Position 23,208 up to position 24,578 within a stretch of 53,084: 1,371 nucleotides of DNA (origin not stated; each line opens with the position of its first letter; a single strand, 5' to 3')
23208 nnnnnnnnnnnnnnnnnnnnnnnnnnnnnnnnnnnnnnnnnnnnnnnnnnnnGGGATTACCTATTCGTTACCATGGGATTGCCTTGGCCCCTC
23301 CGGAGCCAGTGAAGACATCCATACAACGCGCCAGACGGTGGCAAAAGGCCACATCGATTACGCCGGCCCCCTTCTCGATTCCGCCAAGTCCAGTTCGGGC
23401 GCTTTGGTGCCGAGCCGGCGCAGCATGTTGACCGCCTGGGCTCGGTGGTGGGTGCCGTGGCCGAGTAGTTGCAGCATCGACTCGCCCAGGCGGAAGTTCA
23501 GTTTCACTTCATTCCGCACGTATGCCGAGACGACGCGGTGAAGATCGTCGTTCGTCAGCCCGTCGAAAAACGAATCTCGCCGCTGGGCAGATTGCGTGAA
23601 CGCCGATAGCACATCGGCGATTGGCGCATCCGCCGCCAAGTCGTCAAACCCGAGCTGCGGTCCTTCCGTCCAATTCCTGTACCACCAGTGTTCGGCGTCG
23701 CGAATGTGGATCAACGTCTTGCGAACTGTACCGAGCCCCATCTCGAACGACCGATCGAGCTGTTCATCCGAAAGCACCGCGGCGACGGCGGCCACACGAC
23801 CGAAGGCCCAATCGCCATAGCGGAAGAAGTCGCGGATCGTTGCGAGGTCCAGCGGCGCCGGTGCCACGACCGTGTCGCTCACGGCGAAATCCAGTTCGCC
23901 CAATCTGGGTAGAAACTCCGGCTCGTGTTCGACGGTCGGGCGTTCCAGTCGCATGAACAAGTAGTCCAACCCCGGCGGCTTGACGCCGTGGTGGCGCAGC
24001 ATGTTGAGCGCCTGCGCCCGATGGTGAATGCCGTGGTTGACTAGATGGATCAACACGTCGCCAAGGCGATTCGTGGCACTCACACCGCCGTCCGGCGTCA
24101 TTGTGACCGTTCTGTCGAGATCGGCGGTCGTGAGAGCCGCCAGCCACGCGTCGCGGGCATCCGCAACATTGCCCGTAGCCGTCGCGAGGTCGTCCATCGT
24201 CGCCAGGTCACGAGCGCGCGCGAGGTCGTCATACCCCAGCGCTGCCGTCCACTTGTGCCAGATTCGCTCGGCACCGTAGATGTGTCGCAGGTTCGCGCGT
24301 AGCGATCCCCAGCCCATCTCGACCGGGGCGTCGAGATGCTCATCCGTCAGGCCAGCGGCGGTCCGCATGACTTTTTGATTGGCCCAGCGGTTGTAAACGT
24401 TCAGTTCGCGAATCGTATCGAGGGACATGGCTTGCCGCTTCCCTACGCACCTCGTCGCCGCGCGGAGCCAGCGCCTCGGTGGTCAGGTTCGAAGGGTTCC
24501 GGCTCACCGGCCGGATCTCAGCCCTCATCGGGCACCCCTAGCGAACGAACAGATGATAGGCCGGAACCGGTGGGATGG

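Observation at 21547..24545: A TPP riboswitch precedes a tandem-DinB gene rather than thiC: candidate new thiamine-regulon member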

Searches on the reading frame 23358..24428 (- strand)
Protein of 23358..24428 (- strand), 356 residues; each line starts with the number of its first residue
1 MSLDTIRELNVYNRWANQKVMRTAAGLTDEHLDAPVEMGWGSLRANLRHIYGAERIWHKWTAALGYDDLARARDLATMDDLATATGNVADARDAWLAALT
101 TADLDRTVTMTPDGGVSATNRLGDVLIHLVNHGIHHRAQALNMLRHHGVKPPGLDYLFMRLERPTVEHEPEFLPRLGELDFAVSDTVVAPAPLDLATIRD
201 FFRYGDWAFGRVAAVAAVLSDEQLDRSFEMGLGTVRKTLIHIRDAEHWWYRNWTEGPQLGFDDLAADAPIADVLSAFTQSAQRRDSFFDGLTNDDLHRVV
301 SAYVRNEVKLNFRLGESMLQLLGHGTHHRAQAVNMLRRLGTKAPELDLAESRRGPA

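Call 6: search_protein_families(library=pfam, proteins=[window:23358-24428:-], max_evalue=0.01)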
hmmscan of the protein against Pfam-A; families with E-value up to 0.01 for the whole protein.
window:23358-24428:- (356 aa): 3 families
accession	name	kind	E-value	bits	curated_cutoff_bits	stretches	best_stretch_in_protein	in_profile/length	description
PF05163.17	DinB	-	1.6e-38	132.7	23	2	8-159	7-157/165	DinB family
PF12867.12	DinB_2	-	7.3e-20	72.1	24.8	2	17-140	6-128/128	DinB superfamily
PF04978.18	MST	-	3e-08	34.7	27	1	18-140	11-140/149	Mycothiol-S-transferase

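Call 7: search_protein_families(library=ncbifam, proteins=[window:23358-24428:-], max_evalue=0.01)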
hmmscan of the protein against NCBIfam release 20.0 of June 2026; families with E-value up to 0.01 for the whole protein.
window:23358-24428:- (356 aa): 2 families
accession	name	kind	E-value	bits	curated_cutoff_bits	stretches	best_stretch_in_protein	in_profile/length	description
NF009807.1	PRK13291.1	equivalog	6e-08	32.6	160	0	268-338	102-169/172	YfiT family bacillithiol transferase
NF047843.2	MST_Rv0443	equivalog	1.4e-05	25.3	170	0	76-132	94-150/161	mycothiol transferase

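Call 9: find_homologous_proteins(query=window:23358-24428:-, max_evalue=0.00001)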
Query window:23358-24428:- (356 aa): 525 proteins with E <= 0.00001 among 8000 candidates; the best 120 are listed.
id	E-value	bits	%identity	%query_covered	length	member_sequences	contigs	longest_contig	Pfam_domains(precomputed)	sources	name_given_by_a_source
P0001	2.4e-238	808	100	100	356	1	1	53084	PF12867.13,PF05163.18,PF04978.18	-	-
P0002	2.0e-115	404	56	98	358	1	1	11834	PF12867.13,PF05163.18,PF04978.18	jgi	jgi:uncharacterized damage-inducible protein DinB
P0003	6.3e-112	392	54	97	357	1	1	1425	PF12867.13,PF05163.18,PF04978.18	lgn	-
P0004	3.7e-111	390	54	94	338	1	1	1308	PF12867.13,PF05163.18,PF04978.18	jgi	jgi:uncharacterized damage-inducible protein DinB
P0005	7.8e-110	385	53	98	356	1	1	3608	PF12867.13,PF05163.18,PF04978.18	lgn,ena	-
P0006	3.7e-109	383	54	97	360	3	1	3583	PF12867.13,PF05163.18,PF04978.18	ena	-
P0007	2.3e-108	380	52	98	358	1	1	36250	PF12867.13,PF05163.18,PF04978.18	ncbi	-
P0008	2.4e-108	380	54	98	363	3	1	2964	PF12867.13,PF05163.18,PF04978.18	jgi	jgi:uncharacterized damage-inducible protein DinB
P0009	1.1e-107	378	51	98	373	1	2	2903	PF12867.13,PF05163.18,PF04978.18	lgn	-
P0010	4.3e-107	376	52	97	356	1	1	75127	PF12867.13,PF05163.18,PF04978.18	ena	-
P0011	7.9e-107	375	50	97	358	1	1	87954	PF12867.13,PF05163.18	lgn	-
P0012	4.5e-105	370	52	97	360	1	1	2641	PF12867.13,PF05163.18,PF04978.18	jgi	jgi:uncharacterized damage-inducible protein DinB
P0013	3.5e-104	367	51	98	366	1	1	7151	PF12867.13,PF05163.18,PF04978.18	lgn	-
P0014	6.3e-104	366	50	96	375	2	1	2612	PF12867.13,PF05163.18,PF04978.18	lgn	-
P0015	1.1e-103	365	52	97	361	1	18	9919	PF12867.13,PF05163.18,PF04978.18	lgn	-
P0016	6.0e-101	356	51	96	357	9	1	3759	PF12867.13,PF05163.18,PF04978.18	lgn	-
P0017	6.2e-101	356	51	96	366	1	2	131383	PF12867.13,PF05163.18,PF04978.18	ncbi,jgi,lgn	ncbi:MAG: DinB family protein [Phycisphaerae bacterium]|jgi:uncharacterized damage-inducible protein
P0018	2.9e-100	354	50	97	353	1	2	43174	PF12867.13,PF05163.18,PF11716.14,PF04978.18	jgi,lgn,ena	-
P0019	4.2e-100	353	50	97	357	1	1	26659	PF12867.13,PF05163.18,PF04978.18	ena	-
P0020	9.0e-99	349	49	97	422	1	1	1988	PF12867.13,PF05163.18,PF04978.18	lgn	-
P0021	1.3e-98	348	50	97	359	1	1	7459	PF12867.13,PF05163.18,PF04978.18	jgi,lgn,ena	-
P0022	2.0e-96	341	46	97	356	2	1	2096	PF12867.13,PF05163.18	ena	-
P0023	2.3e-96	341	49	100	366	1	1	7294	PF12867.13,PF05163.18,PF04978.18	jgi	jgi:uncharacterized damage-inducible protein DinB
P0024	1.1e-95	339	48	97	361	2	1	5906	PF12867.13,PF05163.18,PF04978.18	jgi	-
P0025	4.8e-94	333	49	97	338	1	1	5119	PF12867.13,PF05163.18,PF04978.18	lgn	-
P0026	2.4e-93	331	46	100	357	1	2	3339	PF12867.13,PF05163.18,PF11716.14,PF04978.18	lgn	-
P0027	1.0e-92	329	48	96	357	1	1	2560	PF12867.13,PF05163.18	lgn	-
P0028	1.5e-91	325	47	96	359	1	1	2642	PF12867.13,PF05163.18,PF04978.18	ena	-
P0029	1.8e-91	325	46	97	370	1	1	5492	PF12867.13,PF05163.18,PF04978.18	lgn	-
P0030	4.0e-91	324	45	96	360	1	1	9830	PF12867.13,PF05163.18,PF04978.18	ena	-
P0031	1.5e-90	322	47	97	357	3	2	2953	PF12867.13,PF05163.18,PF04978.18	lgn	-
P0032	1.7e-90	322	47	96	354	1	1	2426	PF12867.13,PF05163.18,PF04978.18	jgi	jgi:uncharacterized damage-inducible protein DinB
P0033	2.8e-90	321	46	97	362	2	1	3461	PF12867.13,PF05163.18,PF04978.18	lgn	-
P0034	3.3e-90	321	46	98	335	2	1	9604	PF12867.13,PF05163.18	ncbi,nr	ncbi:MAG TPA: DinB family protein [Phycisphaerae bacterium]|nr:DinB family protein [Phycisphaerae ba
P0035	7.2e-90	320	48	98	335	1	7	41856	PF12867.13,PF05163.18,PF04978.18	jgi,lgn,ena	jgi:uncharacterized damage-inducible protein DinB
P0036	1.0e-88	316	48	97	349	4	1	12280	PF12867.13,PF05163.18,PF04978.18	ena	-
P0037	1.1e-88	316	49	97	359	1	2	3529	PF12867.13,PF05163.18,PF04978.18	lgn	-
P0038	1.5e-88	315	47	97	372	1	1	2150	PF12867.13,PF05163.18,PF04978.18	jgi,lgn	jgi:uncharacterized damage-inducible protein DinB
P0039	1.7e-88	315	46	97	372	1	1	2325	PF12867.13,PF05163.18,PF04978.18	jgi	jgi:uncharacterized damage-inducible protein DinB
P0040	2.5e-88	314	47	96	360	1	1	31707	PF12867.13,PF05163.18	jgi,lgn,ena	-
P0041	2.8e-88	314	47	96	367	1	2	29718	PF12867.13,PF05163.18,PF04978.18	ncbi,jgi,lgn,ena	-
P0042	3.8e-88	314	46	97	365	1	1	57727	PF12867.13,PF05163.18,PF04978.18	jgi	-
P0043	4.3e-88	314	45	97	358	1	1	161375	PF12867.13,PF05163.18,PF11716.14,PF04978.18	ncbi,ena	-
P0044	5.2e-88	313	45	97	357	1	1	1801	PF12867.13,PF05163.18,PF04978.18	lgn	-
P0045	1.5e-87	312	48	97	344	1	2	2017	PF12867.13,PF05163.18,PF04978.18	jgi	-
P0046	2.2e-87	311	50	87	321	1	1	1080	PF12867.13,PF05163.18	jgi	-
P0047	3.4e-87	311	47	98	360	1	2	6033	PF12867.13,PF05163.18,PF04978.18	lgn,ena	-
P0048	3.7e-87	311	45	100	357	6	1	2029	PF12867.13,PF05163.18,PF04978.18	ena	-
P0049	4.3e-87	310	44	97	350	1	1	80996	PF12867.13,PF05163.18,PF04978.18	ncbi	-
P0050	7.7e-87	310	45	97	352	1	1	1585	PF12867.13,PF05163.18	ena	-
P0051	1.1e-86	309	46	97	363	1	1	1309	PF12867.13,PF05163.18,PF04978.18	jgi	jgi:uncharacterized damage-inducible protein DinB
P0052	1.3e-86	309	44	100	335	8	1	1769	PF12867.13,PF05163.18,PF04978.18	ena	-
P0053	1.9e-86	308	49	89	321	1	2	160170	PF12867.13,PF05163.18,PF04978.18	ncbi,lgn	-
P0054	2.0e-86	308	45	98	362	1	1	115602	PF12867.13,PF05163.18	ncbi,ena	-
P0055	2.7e-86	308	47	100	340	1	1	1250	PF12867.13,PF05163.18,PF04978.18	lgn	-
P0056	2.8e-86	308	45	97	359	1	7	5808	PF12867.13,PF05163.18,PF04978.18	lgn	-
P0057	1.4e-85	305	46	97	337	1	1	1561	PF12867.13,PF05163.18,PF04978.18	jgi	jgi:uncharacterized damage-inducible protein DinB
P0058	2.8e-85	304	45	97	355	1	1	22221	PF12867.13,PF05163.18,PF04978.18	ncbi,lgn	ncbi:MAG: DinB family protein [Planctomycetota bacterium]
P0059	4.2e-85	304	46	97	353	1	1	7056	PF12867.13,PF05163.18,PF04978.18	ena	-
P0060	2.0e-84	302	45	97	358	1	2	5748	PF12867.13,PF05163.18,PF04978.18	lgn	-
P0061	2.3e-84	301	44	100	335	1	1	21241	PF12867.13,PF05163.18,PF04978.18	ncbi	-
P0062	9.5e-84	299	46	97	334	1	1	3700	PF12867.13,PF05163.18,PF11716.14,PF04978.18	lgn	-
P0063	1.0e-83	299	44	97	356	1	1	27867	PF12867.13,PF05163.18,PF04978.18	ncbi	-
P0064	1.1e-83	299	46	97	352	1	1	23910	PF12867.13,PF05163.18,PF04978.18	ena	-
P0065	2.0e-83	298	46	98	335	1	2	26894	PF12867.13,PF05163.18,PF04978.18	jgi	jgi:uncharacterized damage-inducible protein DinB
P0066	2.7e-83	298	47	96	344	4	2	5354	PF12867.13,PF05163.18,PF04978.18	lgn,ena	-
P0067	2.9e-83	298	45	98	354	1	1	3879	PF12867.13,PF05163.18,PF04978.18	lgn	-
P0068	3.6e-83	298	45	97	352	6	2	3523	PF12867.13,PF05163.18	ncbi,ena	-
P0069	3.9e-83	297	47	98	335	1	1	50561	PF12867.13,PF05163.18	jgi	jgi:uncharacterized damage-inducible protein DinB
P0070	5.7e-83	297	44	99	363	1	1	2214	PF12867.13,PF05163.18,PF04978.18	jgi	jgi:uncharacterized damage-inducible protein DinB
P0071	7.8e-83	296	47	97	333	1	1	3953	PF12867.13,PF05163.18,PF04978.18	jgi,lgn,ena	-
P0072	1.0e-82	296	43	100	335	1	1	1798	PF12867.13,PF05163.18,PF04978.18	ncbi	-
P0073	1.2e-82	296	46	98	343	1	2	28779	PF12867.13,PF05163.18,PF04978.18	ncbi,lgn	ncbi:MAG: DinB family protein [Phycisphaerae bacterium]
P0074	1.3e-82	296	45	97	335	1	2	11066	PF12867.13,PF05163.18,PF04978.18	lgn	-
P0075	1.4e-82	296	46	97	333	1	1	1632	PF12867.13,PF05163.18,PF04978.18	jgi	jgi:uncharacterized damage-inducible protein DinB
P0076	1.7e-82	295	44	100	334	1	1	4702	PF12867.13,PF05163.18,PF04978.18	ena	-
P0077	3.0e-82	294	45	97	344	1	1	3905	PF12867.13,PF05163.18,PF04978.18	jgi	jgi:uncharacterized damage-inducible protein DinB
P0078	6.0e-82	293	43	99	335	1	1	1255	PF12867.13,PF05163.18,PF04978.18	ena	-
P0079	1.3e-81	292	44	97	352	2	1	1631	PF12867.13,PF05163.18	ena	-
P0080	1.5e-81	292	42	99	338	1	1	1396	PF12867.13,PF05163.18,PF04978.18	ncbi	-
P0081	2.4e-81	291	44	98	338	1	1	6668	PF12867.13,PF05163.18,PF04978.18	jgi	jgi:uncharacterized damage-inducible protein DinB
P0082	2.8e-81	291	44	97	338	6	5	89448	PF12867.13,PF05163.18,PF04978.18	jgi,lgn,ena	-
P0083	3.6e-81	291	44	97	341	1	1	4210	PF12867.13,PF05163.18,PF04978.18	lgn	-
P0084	5.7e-81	290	44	99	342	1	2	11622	PF12867.13,PF05163.18,PF04978.18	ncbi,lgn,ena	-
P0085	6.2e-81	290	47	96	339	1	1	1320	PF12867.13,PF05163.18,PF04978.18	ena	-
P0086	7.1e-81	290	44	99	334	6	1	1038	PF12867.13,PF05163.18,PF04978.18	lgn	-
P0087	1.7e-80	289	43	99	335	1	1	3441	PF12867.13,PF05163.18,PF04978.18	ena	-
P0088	3.8e-80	288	45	98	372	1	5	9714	PF12867.13,PF05163.18,PF04978.18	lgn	-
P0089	4.4e-80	287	42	100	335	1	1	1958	PF12867.13,PF05163.18,PF04978.18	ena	-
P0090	4.8e-80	287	44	96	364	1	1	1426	PF12867.13,PF05163.18,PF04978.18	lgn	-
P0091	5.2e-80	287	44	100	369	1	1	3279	PF12867.13,PF05163.18,PF04978.18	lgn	-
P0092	9.0e-80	286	44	97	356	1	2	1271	PF12867.13,PF05163.18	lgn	-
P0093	2.4e-79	285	44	97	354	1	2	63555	PF12867.13,PF05163.18,PF04978.18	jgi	jgi:uncharacterized damage-inducible protein DinB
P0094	3.0e-79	285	45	98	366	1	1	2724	PF12867.13,PF05163.18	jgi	jgi:uncharacterized damage-inducible protein DinB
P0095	3.7e-79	284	42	99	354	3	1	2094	PF12867.13,PF05163.18,PF04978.18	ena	-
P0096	3.8e-79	284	42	98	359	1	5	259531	PF12867.13,PF05163.18,PF04978.18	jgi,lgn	-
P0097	3.9e-79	284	41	97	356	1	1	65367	PF12867.13,PF05163.18,PF04978.18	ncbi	ncbi:MAG: DinB family protein [Planctomycetota bacterium]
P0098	4.0e-79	284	43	96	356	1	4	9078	PF12867.13,PF05163.18,PF04978.18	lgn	-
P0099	4.1e-79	284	44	97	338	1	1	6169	PF12867.13,PF05163.18,PF04978.18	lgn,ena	-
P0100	8.7e-79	283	45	99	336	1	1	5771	PF12867.13,PF05163.18,PF11716.14,PF04978.18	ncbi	-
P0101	8.9e-79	283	42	100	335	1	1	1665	PF12867.13,PF05163.18,PF04978.18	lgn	-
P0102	9.1e-79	283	42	99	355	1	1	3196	PF12867.13,PF05163.18,PF04978.18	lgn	-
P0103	1.2e-78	283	45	97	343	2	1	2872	PF12867.13,PF05163.18,PF04978.18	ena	-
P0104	1.3e-78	282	43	97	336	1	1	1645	PF12867.13,PF05163.18,PF04978.18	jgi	-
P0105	1.3e-78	282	45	97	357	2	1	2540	PF12867.13,PF05163.18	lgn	-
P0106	1.3e-78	282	44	100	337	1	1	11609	PF12867.13,PF05163.18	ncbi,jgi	ncbi:MAG TPA: DinB family protein [Phycisphaerae bacterium]|jgi:uncharacterized damage-inducible pro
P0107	1.5e-78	282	43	100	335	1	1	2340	PF12867.13,PF05163.18,PF04978.18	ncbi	-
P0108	2.4e-78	282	45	97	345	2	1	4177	PF12867.13,PF05163.18,PF04978.18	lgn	-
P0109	2.5e-78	282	42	100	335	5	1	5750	PF12867.13,PF05163.18,PF04978.18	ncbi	-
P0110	4.6e-78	281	43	97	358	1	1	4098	PF12867.13,PF05163.18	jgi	jgi:uncharacterized damage-inducible protein DinB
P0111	6.0e-78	280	44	97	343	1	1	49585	PF12867.13,PF05163.18,PF04978.18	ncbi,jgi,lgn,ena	-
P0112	6.1e-78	280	45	97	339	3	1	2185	PF12867.13,PF05163.18,PF04978.18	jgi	jgi:uncharacterized damage-inducible protein DinB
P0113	1.5e-77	279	43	97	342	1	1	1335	PF12867.13,PF05163.18,PF04978.18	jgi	jgi:uncharacterized damage-inducible protein DinB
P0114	1.9e-77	279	44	98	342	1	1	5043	PF12867.13,PF05163.18,PF04978.18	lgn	-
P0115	2.2e-77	278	45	100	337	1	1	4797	PF12867.13,PF05163.18,PF04978.18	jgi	jgi:uncharacterized damage-inducible protein DinB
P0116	2.6e-77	278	55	68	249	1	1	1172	PF12867.13,PF05163.18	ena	-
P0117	3.7e-77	278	42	97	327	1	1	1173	PF12867.13,PF05163.18,PF04978.18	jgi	-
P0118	3.7e-77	278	44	97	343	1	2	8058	PF12867.13,PF05163.18,PF04978.18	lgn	-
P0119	5.5e-77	277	43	96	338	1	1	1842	PF12867.13,PF05163.18,PF04978.18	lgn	-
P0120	8.9e-77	276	45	97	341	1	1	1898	PF12867.13,PF05163.18,PF04978.18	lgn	-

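Call 12: find_related_loci(query=A1, collection=genome_contigs, flank=7000)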
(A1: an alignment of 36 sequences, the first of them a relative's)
Query A1 (356 aa) in genome_contigs; peptide patterns used: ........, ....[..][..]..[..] (x = any residue, [..] = any of these).
561 stretches matched a pattern; 443 encode a relative of the query (tblastn E <= 1e-3); the best 80 are kept; 79 distinct loci.
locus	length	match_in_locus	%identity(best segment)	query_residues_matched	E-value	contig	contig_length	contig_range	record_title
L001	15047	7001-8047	51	4-348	4e-105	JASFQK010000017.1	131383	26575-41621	MAG: Phycisphaerae bacterium isolate D0819S20remetaG_Bin_321 D0819S20remetaG_FD_scaffold_25_c1, whole genome shotgun seq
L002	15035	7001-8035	51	3-347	7e-101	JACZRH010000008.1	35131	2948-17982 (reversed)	MAG: Planctomycetota bacterium isolate B100T1B8 B100T1B8_NODE1721, whole genome shotgun sequence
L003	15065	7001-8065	48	1-355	9e-100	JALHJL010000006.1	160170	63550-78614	MAG: Phycisphaerales bacterium isolate 7-NCT_044 scaffold_49, whole genome shotgun sequence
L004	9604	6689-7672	46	1-348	1e-95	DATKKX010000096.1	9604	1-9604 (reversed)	MAG TPA_asm: Phycisphaerae bacterium isolate SMAG_U14669 k141_4460851, whole genome shotgun sequence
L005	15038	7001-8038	44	4-348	5e-91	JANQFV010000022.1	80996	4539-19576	MAG: Phycisphaerae bacterium isolate PL23b_bin.19 k99_2498887, whole genome shotgun sequence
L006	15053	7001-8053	45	1-349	1e-90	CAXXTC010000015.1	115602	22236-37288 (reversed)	MAG: Phycisphaerae bacterium isolate 5e6e2042-626d-414e-84c0-3edaace0f2b0 genome assembly, contig: contig_15, whole geno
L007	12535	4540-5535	47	4-348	8e-89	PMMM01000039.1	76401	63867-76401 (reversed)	MAG: Phycisphaerales bacterium isolate fen_1342 73.20100900_E1D.52_contig_213, whole genome shotgun sequence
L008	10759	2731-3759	47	1-347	8e-88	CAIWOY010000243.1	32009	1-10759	MAG: uncultured Phycisphaerales bacterium isolate AlinenSedimentsCore3_bin-0378 genome assembly, contig: bin-0378:243/46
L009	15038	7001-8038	46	1-347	3e-85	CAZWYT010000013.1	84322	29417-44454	MAG TPA_asm: uncultured Planctomycetales bacterium isolate binchicken_co119_111 genome assembly, contig: NODE_240_length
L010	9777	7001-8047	41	5-350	7e-84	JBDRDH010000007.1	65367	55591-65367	MAG: Planctomycetota bacterium isolate MEGAHIT-group-1.24 k141_9729455, whole genome shotgun sequence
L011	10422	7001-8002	42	1-356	2e-83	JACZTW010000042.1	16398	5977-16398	MAG: Planctomycetota bacterium isolate B14T1B10 B14T1B10_NODE1868, whole genome shotgun sequence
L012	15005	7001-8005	46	1-348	1e-82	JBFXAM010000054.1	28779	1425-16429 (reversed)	MAG: Phycisphaerae bacterium isolate CA_2019_TPBS_22 NODE_8164_length_28779_cov_4.527049_TPBS, whole genome shotgun sequ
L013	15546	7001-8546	43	1-355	6e-81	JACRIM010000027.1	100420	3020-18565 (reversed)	MAG: Planctomycetota bacterium isolate NC_groundwater_1803_Pr3_B-0.1um_60_64 SR-2_scaffold_141_1330368, whole genome sho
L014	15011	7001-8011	42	1-349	2e-80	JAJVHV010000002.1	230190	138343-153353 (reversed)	MAG: Phycisphaerae bacterium isolate Bin_15R c_000000000255, whole genome shotgun sequence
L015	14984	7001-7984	45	1-347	2e-80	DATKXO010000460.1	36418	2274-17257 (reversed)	MAG TPA_asm: Phycisphaerae bacterium isolate SMAG_U14193 k141_3088346, whole genome shotgun sequence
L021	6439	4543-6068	44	1-356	1e-78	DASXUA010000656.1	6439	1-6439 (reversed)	MAG TPA_asm: Phycisphaerae bacterium isolate SMAG_U4706 k141_2670637, whole genome shotgun sequence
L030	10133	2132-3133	43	3-347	6e-77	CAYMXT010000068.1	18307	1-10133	MAG TPA_asm: uncultured Planctomycetales bacterium isolate binchicken_co16_147 genome assembly, contig: NODE_5077_length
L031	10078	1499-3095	41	1-356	1e-76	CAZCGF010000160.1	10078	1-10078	MAG TPA_asm: uncultured Planctomycetaceae bacterium isolate SRP287453_co1_103 genome assembly, contig: NODE_12796_length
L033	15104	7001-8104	42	1-348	2e-76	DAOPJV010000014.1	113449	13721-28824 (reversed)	MAG TPA_asm: Phycisphaerae bacterium isolate AMR_MDS_3268 NODE_127_length_113449_cov_10.569307, whole genome shotgun seq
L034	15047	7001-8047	43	1-348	2e-75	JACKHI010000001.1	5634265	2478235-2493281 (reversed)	MAG: Phycisphaerales bacterium isolate HK-STAS-PLAN-14 HK-STAS-PLAN-14_1, whole genome shotgun sequence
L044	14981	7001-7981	41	1-347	6e-72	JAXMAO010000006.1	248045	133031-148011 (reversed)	MAG: Phycisphaerae bacterium isolate STL-PLA12 C2.39.fa-6, whole genome shotgun sequence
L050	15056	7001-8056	46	1-347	1e-88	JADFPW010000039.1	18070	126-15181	MAG: Planctomycetota bacterium isolate B76T1L10 B76T1L10_NODE4419, whole genome shotgun sequence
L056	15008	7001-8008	39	1-354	2e-68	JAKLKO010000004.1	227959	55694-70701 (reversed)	MAG: Phycisphaerae bacterium isolate MAG.52 MAG.52-NODE_4_length_227959_cov_7.065218, whole genome shotgun sequence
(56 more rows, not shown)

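Call 25: search_protein_families(library=pfam, proteins=[L030:3181-3597:+, L010:8093-8590:+, L031:2604-3098:+, L031:3208-3789:+, L031:5180-6475:+, L034:10909-11430:+, L033:11874-12686:+, L056:12761-13186:+, L044:12599-13195:+, L050:9444-9986:+], max_evalue=0.01)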
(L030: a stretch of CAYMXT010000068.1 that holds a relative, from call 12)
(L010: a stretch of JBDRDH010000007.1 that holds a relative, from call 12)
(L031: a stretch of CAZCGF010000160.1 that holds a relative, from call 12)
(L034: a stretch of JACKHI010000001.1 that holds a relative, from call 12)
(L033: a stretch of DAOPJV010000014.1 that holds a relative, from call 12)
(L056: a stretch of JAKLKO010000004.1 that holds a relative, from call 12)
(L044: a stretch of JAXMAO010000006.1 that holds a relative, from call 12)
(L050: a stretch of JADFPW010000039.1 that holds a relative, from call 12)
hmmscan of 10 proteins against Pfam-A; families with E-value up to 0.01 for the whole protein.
L030:3181-3597:+ (138 aa): 1 family
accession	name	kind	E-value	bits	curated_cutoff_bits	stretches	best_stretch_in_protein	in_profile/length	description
PF01042.26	Ribonuc_L-PSP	-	7e-25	87.8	27.3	1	14-127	6-120/121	Endoribonuclease L-PSP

L010:8093-8590:+ (165 aa): 2 families
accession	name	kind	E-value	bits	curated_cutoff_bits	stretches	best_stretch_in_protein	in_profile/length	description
PF12867.12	DinB_2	-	2.3e-10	41.5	24.8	1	29-155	6-128/128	DinB superfamily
PF05163.17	DinB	-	3.7e-05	24.2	23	1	20-160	7-143/165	DinB family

L031:2604-3098:+ (164 aa): 2 families
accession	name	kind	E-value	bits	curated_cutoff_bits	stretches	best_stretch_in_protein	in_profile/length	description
PF05163.17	DinB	-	7e-22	78.6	23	1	4-156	4-153/165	DinB family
PF12867.12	DinB_2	-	2e-10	41.6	24.8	1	20-140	9-128/128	DinB superfamily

L031:3208-3789:+ (193 aa): 1 family
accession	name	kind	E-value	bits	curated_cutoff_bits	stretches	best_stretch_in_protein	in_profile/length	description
PF12867.12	DinB_2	-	1.4e-11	45.3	24.8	1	12-150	2-128/128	DinB superfamily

L031:5180-6475:+ (431 aa): 6 families
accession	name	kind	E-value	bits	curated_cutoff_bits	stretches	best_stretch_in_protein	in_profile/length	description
PF08534.16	Redoxin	-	2.8e-18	66.6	26.6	1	49-174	3-137/148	Redoxin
PF12543.13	DUF3738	-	4.8e-18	66.3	22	1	249-414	3-188/190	Protein of unknown function (DUF3738)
PF00578.27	AhpC-TSA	-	1.8e-16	60.6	26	1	48-166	1-122/124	AhpC/TSA family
PF13905.12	Thioredoxin_8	-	5.7e-13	49.4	27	1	76-163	1-92/94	Thioredoxin-like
PF00085.26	Thioredoxin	-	4.9e-09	36.6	23.5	1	77-119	19-60/103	Thioredoxin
PF13098.12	Thioredoxin_2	-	6.7e-05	23.6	27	1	75-175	4-101/104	Thioredoxin-like domain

L034:10909-11430:+ (173 aa): 0 families

L033:11874-12686:+ (270 aa): 1 family
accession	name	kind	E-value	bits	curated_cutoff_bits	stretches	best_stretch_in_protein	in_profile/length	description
PF14300.12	DMP19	-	1.7e-14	54.8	25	1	132-240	4-91/112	DMP19-like protein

L056:12761-13186:+ (141 aa): 0 families

L044:12599-13195:+ (198 aa): 1 family
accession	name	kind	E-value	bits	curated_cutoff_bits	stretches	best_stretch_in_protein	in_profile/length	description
PF14300.12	DMP19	-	5e-21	75.8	25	1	67-192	6-112/112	DMP19-like protein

L050:9444-9986:+ (180 aa): 0 families

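Call 27: search_solved_structures(query=A1, max_evalue=0.01)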
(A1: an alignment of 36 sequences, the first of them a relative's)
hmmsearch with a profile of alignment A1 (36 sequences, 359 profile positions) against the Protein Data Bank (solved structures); distinct sequences matched with E-value up to 0.01: 3.
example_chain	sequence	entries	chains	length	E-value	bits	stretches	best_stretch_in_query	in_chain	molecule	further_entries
2qe9_A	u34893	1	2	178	3.6e-07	32.6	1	8-151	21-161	Uncharacterized protein yizA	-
3di5_A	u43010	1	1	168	0.00017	23.9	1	23-154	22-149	DinB-like Protein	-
3dka_A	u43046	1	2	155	0.00035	22.8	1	45-151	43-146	DinB-like Protein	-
